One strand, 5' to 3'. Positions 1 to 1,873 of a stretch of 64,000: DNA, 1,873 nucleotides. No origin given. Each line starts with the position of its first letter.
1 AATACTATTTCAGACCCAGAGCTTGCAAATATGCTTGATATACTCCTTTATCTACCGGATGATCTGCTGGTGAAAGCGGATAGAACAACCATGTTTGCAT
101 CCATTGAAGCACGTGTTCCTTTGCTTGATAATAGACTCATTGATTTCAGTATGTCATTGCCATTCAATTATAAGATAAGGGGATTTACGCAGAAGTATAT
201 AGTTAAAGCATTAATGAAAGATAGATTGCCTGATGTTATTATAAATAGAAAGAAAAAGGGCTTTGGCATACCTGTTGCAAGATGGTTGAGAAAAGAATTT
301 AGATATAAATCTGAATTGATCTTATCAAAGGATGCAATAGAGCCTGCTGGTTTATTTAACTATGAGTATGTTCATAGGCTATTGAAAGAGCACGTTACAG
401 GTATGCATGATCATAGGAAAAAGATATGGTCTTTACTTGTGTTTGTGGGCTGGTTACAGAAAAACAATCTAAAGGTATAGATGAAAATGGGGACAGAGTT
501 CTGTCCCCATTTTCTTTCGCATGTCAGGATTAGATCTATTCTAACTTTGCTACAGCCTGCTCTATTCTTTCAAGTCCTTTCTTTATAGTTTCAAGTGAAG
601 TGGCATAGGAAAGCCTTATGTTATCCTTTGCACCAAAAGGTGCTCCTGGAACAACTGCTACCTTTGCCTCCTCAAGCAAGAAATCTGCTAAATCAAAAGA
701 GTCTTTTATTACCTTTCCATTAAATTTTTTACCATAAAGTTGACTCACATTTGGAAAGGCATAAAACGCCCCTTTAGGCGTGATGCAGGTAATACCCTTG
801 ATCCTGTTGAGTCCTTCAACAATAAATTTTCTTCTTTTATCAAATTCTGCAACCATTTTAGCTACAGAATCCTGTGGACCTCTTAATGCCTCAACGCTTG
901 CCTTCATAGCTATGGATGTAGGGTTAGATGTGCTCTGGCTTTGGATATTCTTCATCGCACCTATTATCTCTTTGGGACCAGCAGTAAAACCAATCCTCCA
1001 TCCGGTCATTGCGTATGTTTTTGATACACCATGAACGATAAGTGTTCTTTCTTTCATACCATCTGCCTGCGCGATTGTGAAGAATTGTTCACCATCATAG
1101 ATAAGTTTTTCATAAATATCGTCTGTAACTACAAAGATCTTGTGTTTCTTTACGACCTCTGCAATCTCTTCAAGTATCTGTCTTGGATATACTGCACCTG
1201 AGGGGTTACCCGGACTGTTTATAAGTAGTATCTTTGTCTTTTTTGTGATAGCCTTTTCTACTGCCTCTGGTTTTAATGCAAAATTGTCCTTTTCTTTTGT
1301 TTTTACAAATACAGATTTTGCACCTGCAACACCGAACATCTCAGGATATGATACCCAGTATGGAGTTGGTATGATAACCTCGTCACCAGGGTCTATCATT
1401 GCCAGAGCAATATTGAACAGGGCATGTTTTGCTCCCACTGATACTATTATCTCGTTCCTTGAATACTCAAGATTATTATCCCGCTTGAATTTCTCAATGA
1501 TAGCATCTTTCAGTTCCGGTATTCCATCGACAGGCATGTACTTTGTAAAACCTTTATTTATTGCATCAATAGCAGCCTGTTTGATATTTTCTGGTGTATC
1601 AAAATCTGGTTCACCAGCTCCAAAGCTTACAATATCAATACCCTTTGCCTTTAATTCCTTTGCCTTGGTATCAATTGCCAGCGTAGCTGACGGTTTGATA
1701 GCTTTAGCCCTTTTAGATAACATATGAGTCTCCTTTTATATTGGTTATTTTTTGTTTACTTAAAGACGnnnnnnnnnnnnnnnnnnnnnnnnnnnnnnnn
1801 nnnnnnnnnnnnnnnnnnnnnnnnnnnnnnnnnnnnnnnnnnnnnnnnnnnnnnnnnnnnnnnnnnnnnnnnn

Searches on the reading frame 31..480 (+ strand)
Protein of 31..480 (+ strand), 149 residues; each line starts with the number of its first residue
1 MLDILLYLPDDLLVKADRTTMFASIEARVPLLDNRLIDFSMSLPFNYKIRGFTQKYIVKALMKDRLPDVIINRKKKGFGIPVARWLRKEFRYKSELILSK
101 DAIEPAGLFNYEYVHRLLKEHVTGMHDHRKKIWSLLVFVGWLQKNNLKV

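Call 96: search_protein_families(library=pfam, proteins=[window:31-480:+])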
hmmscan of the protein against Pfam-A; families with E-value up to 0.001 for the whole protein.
window:31-480:+ (149 aa): 1 family
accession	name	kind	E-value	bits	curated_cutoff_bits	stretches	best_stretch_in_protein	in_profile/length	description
PF00733.27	Asn_synthase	-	2.7e-39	136.3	21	1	2-143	213-354/354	Asparagine synthase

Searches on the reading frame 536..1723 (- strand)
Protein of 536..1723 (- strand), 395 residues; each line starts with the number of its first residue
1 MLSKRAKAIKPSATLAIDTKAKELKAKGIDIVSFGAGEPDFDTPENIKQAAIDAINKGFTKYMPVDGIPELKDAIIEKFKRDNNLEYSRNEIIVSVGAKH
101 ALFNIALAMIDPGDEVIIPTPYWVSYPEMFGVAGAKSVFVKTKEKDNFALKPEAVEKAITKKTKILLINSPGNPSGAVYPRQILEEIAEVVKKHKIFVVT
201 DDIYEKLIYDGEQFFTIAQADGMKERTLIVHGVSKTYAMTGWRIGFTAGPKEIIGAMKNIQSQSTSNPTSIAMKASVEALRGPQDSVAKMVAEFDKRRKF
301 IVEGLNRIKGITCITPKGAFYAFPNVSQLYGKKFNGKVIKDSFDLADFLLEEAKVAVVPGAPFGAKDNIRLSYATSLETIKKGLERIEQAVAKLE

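Call 45: find_encoding_contigs(protein=window:536-1723:-, flank=10000, max_places=10)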
Protein window:536-1723:- (395 aa): 5 contigs read that carry it; 4 places shown.
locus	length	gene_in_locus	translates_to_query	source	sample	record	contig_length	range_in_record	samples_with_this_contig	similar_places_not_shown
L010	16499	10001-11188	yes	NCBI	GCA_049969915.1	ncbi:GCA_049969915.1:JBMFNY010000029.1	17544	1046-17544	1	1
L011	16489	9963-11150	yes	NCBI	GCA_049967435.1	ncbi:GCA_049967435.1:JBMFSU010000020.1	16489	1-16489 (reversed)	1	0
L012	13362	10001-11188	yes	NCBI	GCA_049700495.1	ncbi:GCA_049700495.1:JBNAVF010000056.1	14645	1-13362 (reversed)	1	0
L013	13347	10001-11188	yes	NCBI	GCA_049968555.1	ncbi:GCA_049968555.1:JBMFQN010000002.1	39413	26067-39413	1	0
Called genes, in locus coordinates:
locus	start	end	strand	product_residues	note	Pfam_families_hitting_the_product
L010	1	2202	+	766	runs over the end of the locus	PF02861:Clp_N, PF13191:AAA_16, PF00004:AAA, PF17871:AAA_lid_9, PF00158:Sigma54_activat (weak), PF00004:AAA (weak), PF07724:AAA_2, PF10431:ClpB_D2-small, +13 more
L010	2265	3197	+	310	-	PF00005:ABC_tran, PF13304:AAA_21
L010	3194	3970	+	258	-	PF01061:ABC2_membrane (weak), PF12679:ABC2_membrane_2, PF12698:ABC2_membrane_3, PF13346:ABC2_membrane_5 (weak)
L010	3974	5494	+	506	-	PF23357:DUF7088, PF09822:ABC_transp_aux, PF23355:IFT52_GIFT (weak)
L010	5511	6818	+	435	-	PF14238:DUF4340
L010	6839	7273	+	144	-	PF08899:DUF1844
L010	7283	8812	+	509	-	PF00089:Trypsin, PF13365:Trypsin_2, PF00595:PDZ, PF13180:PDZ_2, PF17820:PDZ_6, PF00595:PDZ, PF13180:PDZ_2, PF17820:PDZ_6, +2 more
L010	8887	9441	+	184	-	PF03602:Cons_hypoth95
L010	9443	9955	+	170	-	PF01467:CTP_transf_like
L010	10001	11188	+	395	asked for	PF00155:Aminotran_1_2, PF00266:Aminotran_5 (faint), PF01041:DegT_DnrJ_EryC1, PF01053:Cys_Met_Meta_PP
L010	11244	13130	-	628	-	PF13522:GATase_6, PF13537:GATase_7, PF00733:Asn_synthase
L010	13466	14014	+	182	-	PF03843:Slp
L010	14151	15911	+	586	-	PF13174:TPR_6 (weak), PF11741:AMIN, PF01520:Amidase_3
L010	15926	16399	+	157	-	PF00383:dCMP_cyt_deam_1, PF14437:MafB19-deam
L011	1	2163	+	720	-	PF13191:AAA_16, PF00004:AAA, PF17871:AAA_lid_9, PF00158:Sigma54_activat (weak), PF00004:AAA (weak), PF07724:AAA_2, PF07728:AAA_5 (weak), PF10431:ClpB_D2-small, +13 more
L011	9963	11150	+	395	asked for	PF00155:Aminotran_1_2, PF00266:Aminotran_5 (faint), PF01041:DegT_DnrJ_EryC1, PF01053:Cys_Met_Meta_PP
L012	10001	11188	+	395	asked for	PF00155:Aminotran_1_2, PF00266:Aminotran_5 (faint), PF01041:DegT_DnrJ_EryC1, PF01053:Cys_Met_Meta_PP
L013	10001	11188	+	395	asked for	PF00155:Aminotran_1_2, PF00266:Aminotran_5 (faint), PF01041:DegT_DnrJ_EryC1, PF01053:Cys_Met_Meta_PP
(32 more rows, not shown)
